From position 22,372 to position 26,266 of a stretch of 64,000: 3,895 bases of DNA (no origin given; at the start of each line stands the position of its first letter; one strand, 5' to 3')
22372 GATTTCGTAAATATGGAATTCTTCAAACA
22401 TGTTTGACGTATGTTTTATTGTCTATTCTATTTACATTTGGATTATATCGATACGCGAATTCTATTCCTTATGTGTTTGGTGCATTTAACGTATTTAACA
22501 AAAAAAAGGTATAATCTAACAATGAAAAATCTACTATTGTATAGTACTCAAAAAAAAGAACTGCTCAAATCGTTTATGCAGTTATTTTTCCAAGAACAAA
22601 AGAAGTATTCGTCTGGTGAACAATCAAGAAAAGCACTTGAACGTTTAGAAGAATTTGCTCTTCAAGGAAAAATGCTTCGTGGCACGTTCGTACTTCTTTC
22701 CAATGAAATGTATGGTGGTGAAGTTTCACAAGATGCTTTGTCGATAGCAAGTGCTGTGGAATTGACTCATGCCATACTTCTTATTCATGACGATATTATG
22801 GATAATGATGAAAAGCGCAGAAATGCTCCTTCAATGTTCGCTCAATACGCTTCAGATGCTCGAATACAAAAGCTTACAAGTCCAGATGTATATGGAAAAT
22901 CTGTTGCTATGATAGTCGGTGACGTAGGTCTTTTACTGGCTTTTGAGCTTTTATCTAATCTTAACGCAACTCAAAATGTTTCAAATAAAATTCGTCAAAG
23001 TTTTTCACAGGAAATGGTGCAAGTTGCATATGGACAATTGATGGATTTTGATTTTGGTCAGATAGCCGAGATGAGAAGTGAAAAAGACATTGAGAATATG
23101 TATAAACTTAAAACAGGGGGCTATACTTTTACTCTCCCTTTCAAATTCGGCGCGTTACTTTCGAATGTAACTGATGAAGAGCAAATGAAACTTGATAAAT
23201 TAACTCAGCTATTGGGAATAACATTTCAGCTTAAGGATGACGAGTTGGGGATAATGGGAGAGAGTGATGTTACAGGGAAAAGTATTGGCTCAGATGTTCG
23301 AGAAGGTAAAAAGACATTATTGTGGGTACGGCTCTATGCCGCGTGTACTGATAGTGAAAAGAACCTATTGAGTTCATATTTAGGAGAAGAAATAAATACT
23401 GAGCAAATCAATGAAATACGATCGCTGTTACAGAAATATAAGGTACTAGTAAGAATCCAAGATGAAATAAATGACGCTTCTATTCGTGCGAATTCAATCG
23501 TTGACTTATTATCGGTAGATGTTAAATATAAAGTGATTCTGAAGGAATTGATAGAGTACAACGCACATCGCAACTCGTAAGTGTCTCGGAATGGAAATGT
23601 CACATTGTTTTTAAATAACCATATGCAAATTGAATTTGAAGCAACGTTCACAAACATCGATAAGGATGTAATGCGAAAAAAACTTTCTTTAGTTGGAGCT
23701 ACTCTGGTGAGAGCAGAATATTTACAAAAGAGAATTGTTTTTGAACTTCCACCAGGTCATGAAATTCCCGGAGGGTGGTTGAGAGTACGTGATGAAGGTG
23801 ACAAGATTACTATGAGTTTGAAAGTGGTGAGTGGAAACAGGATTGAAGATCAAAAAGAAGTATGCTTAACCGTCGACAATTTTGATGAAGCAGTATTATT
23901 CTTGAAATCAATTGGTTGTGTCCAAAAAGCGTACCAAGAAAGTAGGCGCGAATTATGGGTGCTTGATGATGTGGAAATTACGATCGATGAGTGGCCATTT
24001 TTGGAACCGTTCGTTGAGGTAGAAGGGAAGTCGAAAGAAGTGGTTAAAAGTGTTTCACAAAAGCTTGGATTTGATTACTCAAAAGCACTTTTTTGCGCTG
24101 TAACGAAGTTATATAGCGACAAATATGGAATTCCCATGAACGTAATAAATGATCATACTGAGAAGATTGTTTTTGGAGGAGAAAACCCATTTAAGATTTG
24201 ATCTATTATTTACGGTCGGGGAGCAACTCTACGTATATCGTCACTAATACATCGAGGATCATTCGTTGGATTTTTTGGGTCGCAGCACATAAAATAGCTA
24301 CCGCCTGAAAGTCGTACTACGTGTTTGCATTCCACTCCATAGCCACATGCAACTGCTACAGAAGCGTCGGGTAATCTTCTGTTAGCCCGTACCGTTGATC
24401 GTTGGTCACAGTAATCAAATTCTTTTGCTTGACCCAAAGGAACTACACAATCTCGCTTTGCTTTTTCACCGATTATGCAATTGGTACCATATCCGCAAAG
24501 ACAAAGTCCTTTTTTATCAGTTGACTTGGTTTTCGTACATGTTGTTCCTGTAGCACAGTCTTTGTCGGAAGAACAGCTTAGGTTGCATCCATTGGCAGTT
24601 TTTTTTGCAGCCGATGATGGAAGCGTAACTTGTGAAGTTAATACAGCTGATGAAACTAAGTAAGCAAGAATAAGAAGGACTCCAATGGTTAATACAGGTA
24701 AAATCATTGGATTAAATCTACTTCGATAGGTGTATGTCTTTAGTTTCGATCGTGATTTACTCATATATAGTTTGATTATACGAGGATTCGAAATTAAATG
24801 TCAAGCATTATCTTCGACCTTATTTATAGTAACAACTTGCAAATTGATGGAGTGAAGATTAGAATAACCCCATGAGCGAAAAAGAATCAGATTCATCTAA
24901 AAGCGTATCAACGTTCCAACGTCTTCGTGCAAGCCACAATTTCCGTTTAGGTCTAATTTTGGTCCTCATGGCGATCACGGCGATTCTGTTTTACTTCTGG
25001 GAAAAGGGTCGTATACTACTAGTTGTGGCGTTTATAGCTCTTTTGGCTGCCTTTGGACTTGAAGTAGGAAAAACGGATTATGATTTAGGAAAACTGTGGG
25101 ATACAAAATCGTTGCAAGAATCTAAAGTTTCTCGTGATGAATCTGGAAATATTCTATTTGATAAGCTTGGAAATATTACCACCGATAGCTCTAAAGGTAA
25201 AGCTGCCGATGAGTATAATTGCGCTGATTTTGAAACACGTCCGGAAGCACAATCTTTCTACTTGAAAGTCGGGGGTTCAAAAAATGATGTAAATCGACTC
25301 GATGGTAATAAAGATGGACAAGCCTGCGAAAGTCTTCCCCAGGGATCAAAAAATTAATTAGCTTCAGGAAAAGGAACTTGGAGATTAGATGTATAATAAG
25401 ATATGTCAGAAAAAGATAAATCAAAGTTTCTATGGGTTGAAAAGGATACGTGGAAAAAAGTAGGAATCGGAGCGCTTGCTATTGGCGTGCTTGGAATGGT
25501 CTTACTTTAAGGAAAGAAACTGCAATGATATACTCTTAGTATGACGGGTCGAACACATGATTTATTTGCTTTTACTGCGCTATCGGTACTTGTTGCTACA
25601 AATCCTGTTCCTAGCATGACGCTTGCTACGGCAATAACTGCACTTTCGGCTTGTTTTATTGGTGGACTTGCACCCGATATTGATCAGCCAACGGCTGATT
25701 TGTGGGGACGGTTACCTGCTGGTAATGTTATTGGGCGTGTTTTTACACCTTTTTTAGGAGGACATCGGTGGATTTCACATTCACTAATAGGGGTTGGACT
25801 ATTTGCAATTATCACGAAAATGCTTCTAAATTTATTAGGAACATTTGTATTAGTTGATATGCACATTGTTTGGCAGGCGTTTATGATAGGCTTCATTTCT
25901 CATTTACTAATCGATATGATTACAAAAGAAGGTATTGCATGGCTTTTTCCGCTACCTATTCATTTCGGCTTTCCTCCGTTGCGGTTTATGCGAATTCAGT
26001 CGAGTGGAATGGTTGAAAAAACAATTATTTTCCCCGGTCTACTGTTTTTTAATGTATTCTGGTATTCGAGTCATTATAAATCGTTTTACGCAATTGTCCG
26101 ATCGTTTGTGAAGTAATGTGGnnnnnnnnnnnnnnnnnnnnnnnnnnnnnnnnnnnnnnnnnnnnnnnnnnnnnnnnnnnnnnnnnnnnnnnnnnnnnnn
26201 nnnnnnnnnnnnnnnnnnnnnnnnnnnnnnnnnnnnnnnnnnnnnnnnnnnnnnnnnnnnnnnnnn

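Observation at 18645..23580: Compact carotenoid-type cluster (crtI, crtB, UbiA prenyltransferase, GT2, polyprenyl synthase) in an otherwise reduced-looking genome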

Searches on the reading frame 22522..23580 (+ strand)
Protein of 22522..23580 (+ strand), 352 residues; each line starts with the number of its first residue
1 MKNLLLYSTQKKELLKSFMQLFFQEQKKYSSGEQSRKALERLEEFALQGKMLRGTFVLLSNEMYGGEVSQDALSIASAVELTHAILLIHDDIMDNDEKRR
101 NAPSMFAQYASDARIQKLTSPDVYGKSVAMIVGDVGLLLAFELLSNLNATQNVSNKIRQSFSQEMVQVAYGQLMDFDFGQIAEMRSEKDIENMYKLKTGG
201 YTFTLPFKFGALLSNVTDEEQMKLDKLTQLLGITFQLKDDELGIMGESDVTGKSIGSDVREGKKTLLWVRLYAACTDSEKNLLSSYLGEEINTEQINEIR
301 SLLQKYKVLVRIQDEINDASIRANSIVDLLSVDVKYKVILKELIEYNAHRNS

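Call 3: search_protein_families(library=pfam, proteins=[window:22522-23580:+], max_evalue=0.01)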
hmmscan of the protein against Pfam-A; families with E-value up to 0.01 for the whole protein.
window:22522-23580:+ (352 aa): 1 family
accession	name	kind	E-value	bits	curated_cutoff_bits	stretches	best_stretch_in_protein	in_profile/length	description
PF00348.22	polyprenyl_synt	-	1.9e-52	178.4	27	1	46-298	12-246/251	Polyprenyl synthetase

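Call 4: search_protein_families(library=ncbifam, proteins=[window:22522-23580:+], max_evalue=0.01)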
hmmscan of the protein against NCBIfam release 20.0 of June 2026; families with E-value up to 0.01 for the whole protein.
window:22522-23580:+ (352 aa): 16 families
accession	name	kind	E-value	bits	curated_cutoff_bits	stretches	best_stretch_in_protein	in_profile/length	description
NF041169.1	f2_encap_cargo4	exception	2.6e-53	181.4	450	1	48-351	49-333/334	family 2 encapsulin nanocompartment cargo protein polyprenyl transferase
NF042416.1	GFPPS_Mycobact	equivalog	1.7e-45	155.5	600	1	32-351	24-349/350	bifunctional (2E,6E)-farnesyl/geranyl diphosphate synthase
NF040698.1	IdsA_Meth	equivalog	1.2e-44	152.9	468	1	48-351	41-327/328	short chain isoprenyl diphosphate synthase IdsA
NF041003.1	GGPP_syn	equivalog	6.6e-41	140.5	500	1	45-309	36-283/326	geranylgeranyl diphosphate synthase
NF045485.1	FPPsyn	subfamily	2.2e-30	105.8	275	1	33-267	19-243/288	farnesyl diphosphate synthase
NF045549.1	GGPPsyn_IdsB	equivalog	9.3e-28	97.3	475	1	44-289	60-286/346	geranylgeranyl diphosphate synthase IdsB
NF042417.1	NPPPS_Mycobact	equivalog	5.9e-24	84.7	600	1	45-350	52-333/335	nonaprenyl/(2E,6E)-farnesyl/geranylgeranyl diphosphat synthase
NF045685.1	GGPPSynCrtE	equivalog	1.2e-23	83.6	460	1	48-266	41-247/293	geranylgeranyl diphosphate synthase CrtE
NF045628.1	HxpDPsynlarge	equivalog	7.9e-22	77.7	500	1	48-281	34-242/311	hexaprenyl-diphosphate synthase large subunit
TIGR02748.1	GerC3_HepT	equivalog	2.3e-20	73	456.55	1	46-351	40-318/319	heptaprenyl diphosphate synthase component II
NF040789.2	gerfarn_diphsyn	equivalog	3.7e-20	72.4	560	1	70-298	82-292/345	geranylfarnesyl diphosphate synthase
NF007877.0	PRK10581.1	equivalog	1.9e-19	70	321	1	47-266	42-250/299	(2E,6E)-farnesyl diphosphate synthase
NF008140.0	PRK10888.1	equivalog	2.2e-17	63.3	412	1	49-347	44-318/323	octaprenyl diphosphate synthase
TIGR02749.1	prenyl_cyano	equivalog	3.2e-15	56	383.2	1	45-350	40-320/322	solanesyl diphosphate synthase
NF040936.1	hexpp_archaea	equivalog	2.7e-13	49.9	400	1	4-111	3-102/275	hexaprenyl pyrophosphate synthase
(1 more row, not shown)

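Call 56: search_solved_structures(query=window:22522-23580:+, max_evalue=1e-20)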
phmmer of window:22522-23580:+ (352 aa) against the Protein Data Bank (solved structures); distinct sequences matched with E-value up to 1e-20: 4.
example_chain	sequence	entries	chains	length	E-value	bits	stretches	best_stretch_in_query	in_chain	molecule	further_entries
8f8f_A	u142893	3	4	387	8.5e-30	107.5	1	39-350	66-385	(2E,6E)-farnesyl diphosphate synthase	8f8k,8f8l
3lk5_A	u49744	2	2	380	4.2e-28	101.9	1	38-274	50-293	Geranylgeranyl pyrophosphate synthase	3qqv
6kd7_A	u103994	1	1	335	3.8e-26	95.5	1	15-301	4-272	Polyprenyl synthetase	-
1wy0_A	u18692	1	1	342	5.5e-22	81.8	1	41-285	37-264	geranylgeranyl pyrophosphate synthetase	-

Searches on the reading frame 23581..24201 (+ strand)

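Call 3: search_protein_families(library=pfam, proteins=[window:23581-24201:+], max_evalue=0.01)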
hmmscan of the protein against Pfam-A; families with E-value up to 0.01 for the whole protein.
window:23581-24201:+ (206 aa): 1 family
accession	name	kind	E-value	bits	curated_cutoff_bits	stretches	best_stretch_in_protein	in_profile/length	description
PF01928.26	CYTH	-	1.6e-06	28.5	23.2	1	65-162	52-160/179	CYTH domain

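Call 4: search_protein_families(library=ncbifam, proteins=[window:23581-24201:+], max_evalue=0.01)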
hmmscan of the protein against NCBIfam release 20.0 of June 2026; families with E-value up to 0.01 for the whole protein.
window:23581-24201:+ (206 aa): 1 family
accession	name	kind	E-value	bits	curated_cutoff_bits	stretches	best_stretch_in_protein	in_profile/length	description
TIGR00318.1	cyaB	equivalog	4.5e-07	29.9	57.95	1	16-152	3-138/174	class IV adenylate cyclase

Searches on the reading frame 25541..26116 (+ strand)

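Call 11: search_protein_families(library=ncbifam, proteins=[window:25541-26116:+], max_evalue=0.001)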
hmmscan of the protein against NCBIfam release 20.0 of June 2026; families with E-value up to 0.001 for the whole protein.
window:25541-26116:+ (191 aa): 1 family
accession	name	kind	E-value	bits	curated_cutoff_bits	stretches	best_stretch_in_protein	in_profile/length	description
NF008651.0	PRK11648.1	equivalog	1.1e-14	54.6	216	1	1-172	1-160/196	metal-dependent hydrolase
